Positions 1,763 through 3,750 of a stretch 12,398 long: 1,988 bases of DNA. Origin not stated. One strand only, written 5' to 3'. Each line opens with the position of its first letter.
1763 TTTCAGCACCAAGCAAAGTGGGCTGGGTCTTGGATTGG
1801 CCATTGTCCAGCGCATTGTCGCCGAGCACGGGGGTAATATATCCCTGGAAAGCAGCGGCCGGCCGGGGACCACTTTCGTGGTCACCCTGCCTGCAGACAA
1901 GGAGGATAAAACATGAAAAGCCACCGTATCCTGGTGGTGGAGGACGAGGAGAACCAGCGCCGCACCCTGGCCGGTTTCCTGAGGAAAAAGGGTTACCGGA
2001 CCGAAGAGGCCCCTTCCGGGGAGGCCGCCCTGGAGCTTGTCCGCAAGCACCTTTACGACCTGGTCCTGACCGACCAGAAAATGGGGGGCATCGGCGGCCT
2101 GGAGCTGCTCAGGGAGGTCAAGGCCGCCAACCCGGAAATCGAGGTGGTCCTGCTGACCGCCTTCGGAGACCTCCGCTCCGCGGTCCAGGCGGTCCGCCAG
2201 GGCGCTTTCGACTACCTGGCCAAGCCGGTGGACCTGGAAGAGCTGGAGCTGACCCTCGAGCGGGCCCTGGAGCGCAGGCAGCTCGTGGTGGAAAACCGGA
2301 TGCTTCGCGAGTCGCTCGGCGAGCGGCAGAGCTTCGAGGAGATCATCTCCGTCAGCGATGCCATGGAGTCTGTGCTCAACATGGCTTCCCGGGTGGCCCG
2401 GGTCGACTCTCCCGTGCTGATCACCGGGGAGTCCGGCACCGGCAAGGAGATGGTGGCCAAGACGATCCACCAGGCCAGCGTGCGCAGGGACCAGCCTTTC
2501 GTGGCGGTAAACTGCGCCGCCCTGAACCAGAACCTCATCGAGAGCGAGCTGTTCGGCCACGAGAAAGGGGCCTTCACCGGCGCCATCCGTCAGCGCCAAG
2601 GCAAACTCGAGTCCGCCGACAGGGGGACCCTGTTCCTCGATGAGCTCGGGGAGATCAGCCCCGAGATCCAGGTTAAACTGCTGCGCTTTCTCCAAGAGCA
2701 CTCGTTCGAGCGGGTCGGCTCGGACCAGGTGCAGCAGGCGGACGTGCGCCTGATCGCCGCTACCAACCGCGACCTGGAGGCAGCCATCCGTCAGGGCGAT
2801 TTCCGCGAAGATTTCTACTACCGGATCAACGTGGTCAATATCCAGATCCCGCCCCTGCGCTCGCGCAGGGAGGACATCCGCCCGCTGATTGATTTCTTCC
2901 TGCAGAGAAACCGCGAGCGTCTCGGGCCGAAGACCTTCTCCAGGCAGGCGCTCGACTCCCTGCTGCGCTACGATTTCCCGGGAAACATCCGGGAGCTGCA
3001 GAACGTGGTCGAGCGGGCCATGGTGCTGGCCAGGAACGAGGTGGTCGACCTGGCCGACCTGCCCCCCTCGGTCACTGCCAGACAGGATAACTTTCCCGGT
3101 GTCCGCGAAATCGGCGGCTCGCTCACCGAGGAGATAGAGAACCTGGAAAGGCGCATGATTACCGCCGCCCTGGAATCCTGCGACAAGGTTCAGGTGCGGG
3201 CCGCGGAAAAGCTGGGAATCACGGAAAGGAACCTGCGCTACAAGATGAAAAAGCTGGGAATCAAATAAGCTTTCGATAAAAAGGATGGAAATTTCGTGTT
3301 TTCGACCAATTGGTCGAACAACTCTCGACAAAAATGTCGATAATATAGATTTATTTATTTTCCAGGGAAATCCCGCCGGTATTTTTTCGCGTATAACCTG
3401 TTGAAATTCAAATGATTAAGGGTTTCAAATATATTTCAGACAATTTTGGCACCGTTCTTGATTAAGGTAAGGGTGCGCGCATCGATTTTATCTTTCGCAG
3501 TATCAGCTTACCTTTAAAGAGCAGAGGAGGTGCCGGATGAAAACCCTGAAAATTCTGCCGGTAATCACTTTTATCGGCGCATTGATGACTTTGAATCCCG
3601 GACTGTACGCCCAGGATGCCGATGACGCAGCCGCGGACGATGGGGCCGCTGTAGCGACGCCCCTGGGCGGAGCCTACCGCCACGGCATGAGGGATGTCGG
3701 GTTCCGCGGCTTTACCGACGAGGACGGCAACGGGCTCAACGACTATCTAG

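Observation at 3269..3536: Complete sigma-54 enhancer/promoter module directly downstream of its probable activator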

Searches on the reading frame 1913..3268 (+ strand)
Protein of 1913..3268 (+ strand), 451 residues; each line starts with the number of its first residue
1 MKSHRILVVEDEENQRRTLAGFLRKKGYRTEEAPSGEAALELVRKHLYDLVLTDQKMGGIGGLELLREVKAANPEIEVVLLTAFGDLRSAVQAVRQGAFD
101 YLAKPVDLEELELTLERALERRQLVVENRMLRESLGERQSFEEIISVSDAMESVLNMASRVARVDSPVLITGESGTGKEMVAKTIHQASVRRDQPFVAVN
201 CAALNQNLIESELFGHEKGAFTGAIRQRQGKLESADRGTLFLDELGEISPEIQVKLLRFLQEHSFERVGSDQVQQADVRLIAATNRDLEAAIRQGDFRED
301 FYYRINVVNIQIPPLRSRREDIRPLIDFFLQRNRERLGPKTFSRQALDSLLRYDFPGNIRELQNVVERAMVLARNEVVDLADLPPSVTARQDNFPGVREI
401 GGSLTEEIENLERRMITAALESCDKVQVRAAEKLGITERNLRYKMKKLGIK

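Call 5: search_protein_families(library=pfam, proteins=[window:1913-3268:+], max_evalue=0.01)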
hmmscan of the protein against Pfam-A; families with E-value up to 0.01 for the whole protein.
window:1913-3268:+ (451 aa): 14 families
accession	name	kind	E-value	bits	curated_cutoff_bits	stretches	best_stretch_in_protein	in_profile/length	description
PF00158.32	Sigma54_activat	-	5.9e-73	244.5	20.2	1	144-311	1-168/168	Sigma-54 interaction domain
PF00072.30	Response_reg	-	8e-29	100.5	30.2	1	6-113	1-108/111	Response regulator receiver domain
PF25601.1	AAA_lid_14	-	7.4e-24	83.8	27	1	316-392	1-79/87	AAA+ ATPase lid domain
PF14532.12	Sigma54_activ_2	-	6.1e-22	78.8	25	1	155-315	11-138/138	Sigma-54 interaction domain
PF02954.25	HTH_8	-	5.4e-12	45.7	22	1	408-448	2-42/42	Bacterial regulatory protein, Fis family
PF07728.20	AAA_5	-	3.1e-09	37.4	22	1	167-286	1-123/139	AAA domain (dynein-related subfamily)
PF00004.35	AAA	-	3.2e-07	31.3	21.2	1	168-297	1-123/131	ATPase family associated with various cellular activities (AAA)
PF01078.27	Mg_chelatase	-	3.9e-06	26.8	20.3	1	168-285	25-157/207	Magnesium chelatase, subunit ChlI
PF07724.20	AAA_2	-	9e-06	26.3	27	1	168-294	6-133/166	AAA domain (Cdc48 subfamily)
PF13401.12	AAA_22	-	0.00021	22.1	27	1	166-249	6-97/130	AAA domain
PF13191.12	AAA_16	-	0.00055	20.9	32.6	1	151-233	9-100/167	AAA ATPase domain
PF12775.13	AAA_7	-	0.0045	17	25.8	1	155-222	23-95/181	P-loop containing dynein motor region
PF23198.2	PDE8A_N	-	0.0063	16.9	29.6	0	6-81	13-89/147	PDE8A-like, N-terminal domain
PF18024.7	HTH_50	-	0.0078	16.3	27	0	402-450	2-49/50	Helix-turn-helix domain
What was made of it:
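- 1913..3268 (+): NtrC-family bacterial enhancer-binding response regulator: REC (Asp54), AAA+ with GAFTGA, and HTH_8 with recognition helix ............. Pfam: Sigma54_activat 5.9e-73, Response_reg 8e-29, HTH_8 5.4e-12 (call 5).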

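Call 10: find_encoding_contigs(protein=window:1913-3268:+, flank=10000, max_places=6)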
Protein window:1913-3268:+ (451 aa): no gene with exactly this product is on record in the collection.
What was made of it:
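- Tried and rejected: An exact look-up of the regulator protein found nothing on record (call 10).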

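Call 11: find_related_loci(query=window:1913-3268:+, collection=genome_contigs, flank=6000)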
Query window:1913-3268:+ (451 aa) in genome_contigs; peptide patterns used: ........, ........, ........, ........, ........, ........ (x = any residue, [..] = any of these).
352 stretches matched a pattern; 168 encode a relative of the query (tblastn E <= 1e-3); the best 80 are kept; 80 distinct loci.
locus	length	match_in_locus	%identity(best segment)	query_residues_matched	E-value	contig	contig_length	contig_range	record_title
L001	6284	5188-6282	86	1-365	0e+0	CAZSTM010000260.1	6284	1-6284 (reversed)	MAG TPA_asm: uncultured Gemmatimonadales bacterium isolate SRP214966_co2_433 genome assembly, contig: NODE_24169_length_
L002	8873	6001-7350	55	1-451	1e-155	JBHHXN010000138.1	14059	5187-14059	MAG: bacterium isolate D_1_bin.48 NODE_1644_length_14059_cov_8.444587, whole genome shotgun sequence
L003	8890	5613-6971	52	1-451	2e-155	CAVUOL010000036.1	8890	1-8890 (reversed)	MAG: uncultured Ignavibacteriales bacterium isolate MFD02416.bin.3.337 genome assembly, contig: contig_46702, whole geno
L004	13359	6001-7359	51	1-451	8e-155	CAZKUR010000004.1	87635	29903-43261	MAG TPA_asm: uncultured Ignavibacteriaceae bacterium isolate binchicken_co150_610 genome assembly, contig: NODE_416_leng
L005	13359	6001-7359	52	1-451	3e-153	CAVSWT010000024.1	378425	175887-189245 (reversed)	MAG: uncultured Ignavibacteriales bacterium isolate MFD05684.bin.1.223 genome assembly, contig: contig_46532, whole geno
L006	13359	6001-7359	52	1-451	3e-150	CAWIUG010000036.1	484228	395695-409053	MAG: uncultured Bacteroidetes bacterium isolate MFD01721.bin.1.137 genome assembly, contig: contig_3958, whole genome sh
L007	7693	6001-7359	52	1-451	5e-150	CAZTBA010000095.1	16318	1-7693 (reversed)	MAG TPA_asm: uncultured bacterium isolate SRP323688_co1_241 genome assembly, contig: NODE_5716_length_16318_cov_6.317838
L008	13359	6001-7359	53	1-451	1e-149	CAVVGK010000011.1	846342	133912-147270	MAG: uncultured Ignavibacteria bacterium isolate MFD01721.bin.1.336 genome assembly, contig: contig_3965, whole genome s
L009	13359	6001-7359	51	1-451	2e-149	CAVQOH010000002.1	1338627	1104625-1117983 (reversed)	MAG: uncultured Ignavibacteriales bacterium isolate MFD09964.bin.1.236 genome assembly, contig: contig_31526, whole geno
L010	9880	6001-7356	52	1-451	3e-149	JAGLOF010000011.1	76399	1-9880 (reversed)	MAG: bacterium isolate RS_7_18 ROV157_7.bin.18.fa_11, whole genome shotgun sequence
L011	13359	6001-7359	50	1-451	9e-149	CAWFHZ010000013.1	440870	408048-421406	MAG: uncultured Ignavibacteria bacterium isolate MFD02416.bin.1.322 genome assembly, contig: contig_36744, whole genome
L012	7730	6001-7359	51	1-451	5e-148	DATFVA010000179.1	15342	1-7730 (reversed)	MAG TPA_asm: Ignavibacteriaceae bacterium isolate SMAG_U9452 k141_163984, whole genome shotgun sequence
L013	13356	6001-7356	52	1-450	5e-148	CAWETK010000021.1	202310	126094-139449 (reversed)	MAG: uncultured Ignavibacteria bacterium isolate MFD01721.bin.1.168 genome assembly, contig: contig_43576, whole genome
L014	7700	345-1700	49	1-450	1e-147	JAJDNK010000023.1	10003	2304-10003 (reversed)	MAG: bacterium BMS3Abin03 isolate ALJrbin.30 k141_5510481, whole genome shotgun sequence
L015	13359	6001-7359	50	1-451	1e-146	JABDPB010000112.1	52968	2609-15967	MAG: Ignavibacteriaceae bacterium isolate Site_B3 k127_1144818, whole genome shotgun sequence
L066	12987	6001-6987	49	120-451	5e-88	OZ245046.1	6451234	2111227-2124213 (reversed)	MAG: Candidatus Eiseniibacteriota bacterium isolate 9d5bca9a-b2ae-4bb4-9135-b14f0b5ecb2e genome assembly, chromosome: 1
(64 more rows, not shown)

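Call 16: find_related_loci(query=window:1913-3268:+, collection=metagenome_contigs, flank=6000)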
Query window:1913-3268:+ (451 aa) in metagenome_contigs; peptide patterns used: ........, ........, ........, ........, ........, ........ (x = any residue, [..] = any of these).
509 stretches matched a pattern; 149 encode a relative of the query (tblastn E <= 1e-3); the best 80 are kept; 80 distinct loci.
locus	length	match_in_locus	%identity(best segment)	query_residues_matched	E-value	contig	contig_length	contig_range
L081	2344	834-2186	85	1-451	0e+0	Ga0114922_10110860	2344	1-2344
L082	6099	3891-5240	73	1-450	0e+0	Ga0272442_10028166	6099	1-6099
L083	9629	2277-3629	69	1-450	0e+0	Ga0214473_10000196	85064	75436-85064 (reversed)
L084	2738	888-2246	50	1-451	2e-157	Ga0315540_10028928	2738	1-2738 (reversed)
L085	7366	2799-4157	51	1-451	2e-148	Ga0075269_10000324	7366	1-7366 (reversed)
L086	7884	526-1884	51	1-451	3e-148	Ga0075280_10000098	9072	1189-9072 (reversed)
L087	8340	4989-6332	52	6-451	4e-144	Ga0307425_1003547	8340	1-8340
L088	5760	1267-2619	50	1-451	3e-142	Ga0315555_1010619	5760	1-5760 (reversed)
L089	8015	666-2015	45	5-448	1e-115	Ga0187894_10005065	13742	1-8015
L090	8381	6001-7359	43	5-451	9e-115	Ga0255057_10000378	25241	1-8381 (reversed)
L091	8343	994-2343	43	5-450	4e-112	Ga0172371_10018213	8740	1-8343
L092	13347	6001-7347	42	5-450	2e-112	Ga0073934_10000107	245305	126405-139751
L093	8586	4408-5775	42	2-451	5e-112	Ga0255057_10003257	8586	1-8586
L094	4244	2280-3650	43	1-451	1e-112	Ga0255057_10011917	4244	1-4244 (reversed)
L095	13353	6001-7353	40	3-450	7e-110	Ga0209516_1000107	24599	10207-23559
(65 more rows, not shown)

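Call 27: search_protein_families(library=ncbifam, proteins=[window:1913-3268:+], max_evalue=0.01)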
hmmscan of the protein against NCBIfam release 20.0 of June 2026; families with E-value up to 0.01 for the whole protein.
window:1913-3268:+ (451 aa): 120 families (the best 25 are shown)
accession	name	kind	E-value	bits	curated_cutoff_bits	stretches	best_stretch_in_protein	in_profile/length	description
NF008469.0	PRK11361.1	equivalog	1.9e-142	475.2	714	1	3-450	4-456/461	acetoacetate metabolism transcriptional regulator AtoC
NF007689.0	PRK10365.1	equivalog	4.4e-126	421.2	760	1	5-445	7-439/441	sigma-54-dependent response regulator transcription factor ZraR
TIGR01818.1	ntrC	equivalog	2.2e-125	419.1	558.6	1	6-448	1-463/463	nitrogen regulation protein NR(I)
TIGR02915.1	PEP_resp_reg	equivalog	1.7e-119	399.6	502.6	1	6-451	1-445/445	PEP-CTERM-box response regulator transcription factor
TIGR01817.1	nifA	equivalog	8.7e-115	384.5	528.85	2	127-383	181-438/534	nif-specific transcriptional activator NifA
NF041946.1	LuxO_transreg_Vib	equivalog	1.5e-107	360.2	800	1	21-392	14-385/463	quorum-sensing sigma-54 dependent transcriptional regulator LuxO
NF008176.1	PRK10923.1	equivalog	2.2e-103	346.3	620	1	1-388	1-386/469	nitrogen regulation protein NR(I)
NF051870.1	NAssimRespRegNtrX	equivalog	2.4e-103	346.4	600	1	4-450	2-452/452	nitrogen assimilation response regulator NtrX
NF011695.0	PRK15115.1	equivalog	4.9e-103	345.3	763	1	2-397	5-392/445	two-component system response regulator GlrR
NF038308.1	RNA_repair_RtcR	equivalog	1.9e-102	343.8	650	1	108-447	143-515/530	RNA repair transcriptional activator RtcR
NF003451.0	PRK05022.1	equivalog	4.5e-102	342.4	476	1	131-451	179-511/512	nitric oxide reductase transcriptional regulator NorR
NF041552.1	TF_PrdR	equivalog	4.8e-102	342.1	795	1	108-447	237-575/577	sigma-54 dependent transcriptional regulator PrdR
NF049963.1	RespRegFlgRCampy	domain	2.8e-100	336.2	750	1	6-448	3-427/429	fla regulon two-component system response regulator FlgR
NF050807.1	TransRegFlbDCaul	equivalog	5.6e-96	322.1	750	1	5-447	2-437/454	sigma-54-dependent transcriptional regulator FlbD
NF011958.0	PRK15429.1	equivalog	2.3e-89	300.8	830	1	121-451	357-687/692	formate hydrogenlyase transcriptional activator FlhA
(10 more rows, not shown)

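Call 78: search_solved_structures(query=window:1913-3268:+, max_evalue=1e-40)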
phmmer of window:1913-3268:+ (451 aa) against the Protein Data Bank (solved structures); distinct sequences matched with E-value up to 1e-40: 35.
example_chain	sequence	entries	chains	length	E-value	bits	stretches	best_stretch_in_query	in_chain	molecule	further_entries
4l4u_A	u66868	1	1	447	7.5e-103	348.4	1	5-450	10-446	Transcriptional regulator (NtrC family)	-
1ny5_A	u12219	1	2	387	4.4e-101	342.6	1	6-384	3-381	transcriptional regulator (NtrC family)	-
1ojl_A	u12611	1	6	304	4.9e-88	299.7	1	144-445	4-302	TRANSCRIPTIONAL REGULATORY PROTEIN ZRAR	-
3dzd_A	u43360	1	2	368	1.8e-85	291.2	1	5-378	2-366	Transcriptional regulator (NtrC family)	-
5ep0_A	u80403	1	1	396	6.6e-85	289.4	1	2-388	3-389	Putative repressor protein luxO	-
9qq6_C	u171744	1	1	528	5.6e-84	286.3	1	121-450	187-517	Nif-specific regulatory protein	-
8p53_C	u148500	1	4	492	1.2e-82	281.9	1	5-436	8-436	Transcriptional regulator FleQ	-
5exx_A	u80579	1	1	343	4.4e-80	273.5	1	139-436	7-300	Transcriptional regulator FleQ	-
8pb9_D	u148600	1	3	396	2.5e-78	267.7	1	5-385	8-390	Transcriptional regulator FleQ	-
5m7n_A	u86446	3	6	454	9.9e-77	262.4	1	5-450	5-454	Nitrogen assimilation regulatory protein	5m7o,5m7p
6jdi_A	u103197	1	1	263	1.9e-76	261.5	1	141-386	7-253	Nitrogen assimilation regulatory protein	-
5exp_A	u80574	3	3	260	6.6e-76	259.7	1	139-385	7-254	Transcriptional regulator FleQ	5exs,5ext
6j7e_A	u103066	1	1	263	9.1e-76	259.3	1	141-386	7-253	Nitrogen assimilation regulatory protein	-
7ejw_C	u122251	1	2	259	1e-75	259.1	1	141-386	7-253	Transcriptional regulator FleQ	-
6jdl_A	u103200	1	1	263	2.4e-75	257.9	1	141-386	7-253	Nitrogen assimilation regulatory protein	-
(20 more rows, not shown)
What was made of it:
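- Closest known: AtoSC and ZraSR two-component systems. Same: The ZraR AAA+-DBD structure 1OJL matches at E = 4.9e-88 (call 78).
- Closest known: Aquifex aeolicus NtrC1. Same: It is the closest solved homolog over the full length (E = 7.5e-103, residues 5-450; call 78).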

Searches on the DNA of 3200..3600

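Call 56: search_rna_families(source=window, start=3200, end=3600, threshold=evalue, max_evalue=1)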
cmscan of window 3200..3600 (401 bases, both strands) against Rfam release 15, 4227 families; matches with E-value up to 1: 0.
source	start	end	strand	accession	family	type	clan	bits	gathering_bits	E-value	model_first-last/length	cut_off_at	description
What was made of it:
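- There is no Rfam family in 3200-3600 (call 56).
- Tried and rejected: Rfam gave no hit in 3200-3600 (call 56).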
